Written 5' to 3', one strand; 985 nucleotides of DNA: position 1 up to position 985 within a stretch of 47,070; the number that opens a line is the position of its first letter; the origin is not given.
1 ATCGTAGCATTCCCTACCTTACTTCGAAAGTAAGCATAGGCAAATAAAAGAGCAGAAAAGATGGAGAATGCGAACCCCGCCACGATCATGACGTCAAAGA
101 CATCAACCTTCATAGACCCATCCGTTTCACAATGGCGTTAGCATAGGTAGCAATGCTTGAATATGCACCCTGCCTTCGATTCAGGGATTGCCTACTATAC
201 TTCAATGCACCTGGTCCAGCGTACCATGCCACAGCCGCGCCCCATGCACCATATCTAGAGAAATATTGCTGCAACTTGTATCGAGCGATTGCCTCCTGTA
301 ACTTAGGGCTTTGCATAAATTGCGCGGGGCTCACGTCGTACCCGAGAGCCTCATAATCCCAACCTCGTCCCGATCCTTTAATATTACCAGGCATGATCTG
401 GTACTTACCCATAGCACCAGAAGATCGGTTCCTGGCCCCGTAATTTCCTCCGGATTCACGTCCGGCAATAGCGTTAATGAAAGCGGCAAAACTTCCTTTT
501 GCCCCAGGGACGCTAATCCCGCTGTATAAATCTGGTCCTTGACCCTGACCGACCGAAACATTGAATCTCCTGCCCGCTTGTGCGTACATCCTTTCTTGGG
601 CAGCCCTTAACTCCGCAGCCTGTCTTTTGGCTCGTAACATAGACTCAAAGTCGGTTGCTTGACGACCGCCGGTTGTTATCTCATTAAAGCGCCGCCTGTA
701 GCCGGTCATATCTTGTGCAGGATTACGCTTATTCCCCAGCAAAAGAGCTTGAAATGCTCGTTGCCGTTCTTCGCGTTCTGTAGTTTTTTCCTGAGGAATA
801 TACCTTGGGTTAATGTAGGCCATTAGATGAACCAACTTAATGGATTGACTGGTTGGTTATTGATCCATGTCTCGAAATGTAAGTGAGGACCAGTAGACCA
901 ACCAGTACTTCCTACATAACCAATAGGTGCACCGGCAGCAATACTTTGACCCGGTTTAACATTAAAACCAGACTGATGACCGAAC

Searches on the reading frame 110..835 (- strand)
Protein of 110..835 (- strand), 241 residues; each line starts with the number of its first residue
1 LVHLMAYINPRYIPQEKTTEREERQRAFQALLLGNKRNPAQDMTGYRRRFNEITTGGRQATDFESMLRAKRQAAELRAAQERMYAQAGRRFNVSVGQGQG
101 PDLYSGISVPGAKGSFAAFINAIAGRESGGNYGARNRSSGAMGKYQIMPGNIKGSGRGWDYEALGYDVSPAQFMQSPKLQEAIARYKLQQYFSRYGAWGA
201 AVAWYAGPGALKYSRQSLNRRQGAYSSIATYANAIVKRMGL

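Call 72: search_protein_families(library=pfam, alignment_id=A2, max_evalue=0.001)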
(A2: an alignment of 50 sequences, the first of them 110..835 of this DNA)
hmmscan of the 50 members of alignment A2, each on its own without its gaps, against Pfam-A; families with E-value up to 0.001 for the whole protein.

A. member 1, window:110-835:- (241 aa): 1 family
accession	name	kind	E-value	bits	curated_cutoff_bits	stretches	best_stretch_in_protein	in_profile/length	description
PF01464.25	SLT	-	1.8e-07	31.2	21.3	1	118-216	15-106/117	Transglycosylase SLT domain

B. families by the number of members that match (of 50 scanned): 30 families (the first 25 are shown)
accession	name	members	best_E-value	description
PF00476.26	DNA_pol_A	1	4.2e-73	DNA polymerase family A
PF25185.1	Tad3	1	3.3e-36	Type I Thoeris inhibitor Tad3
PF01551.29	Peptidase_M23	1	2.9e-30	Peptidase family M23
PF16510.12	P22_portal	1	5e-29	Phage P22-like portal protein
PF24175.2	SU10_adaptor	1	7.1e-29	SU10 adaptor protein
PF00176.29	SNF2-rel_dom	1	1.1e-23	SNF2-related domain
PF13481.12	AAA_25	1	3.4e-19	AAA domain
PF13479.12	AAA_24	1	3.6e-14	AAA domain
PF00271.37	Helicase_C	1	3.3e-13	Helicase conserved C-terminal domain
PF23899.1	SU10_portal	1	5e-12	Phage SU10 portal protein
PF16473.11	Rv2179c-like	1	1.6e-11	3'-5' exoribonuclease Rv2179c-like domain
PF17236.8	SU10_MCP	1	7.7e-11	SU10 major capsid protein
PF13560.12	HTH_31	1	1.3e-09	Helix-turn-helix domain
PF01381.28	HTH_3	1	1.3e-08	Helix-turn-helix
PF13022.12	HTH_Tnp_1_2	1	3.6e-08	Helix-turn-helix of insertion element transposase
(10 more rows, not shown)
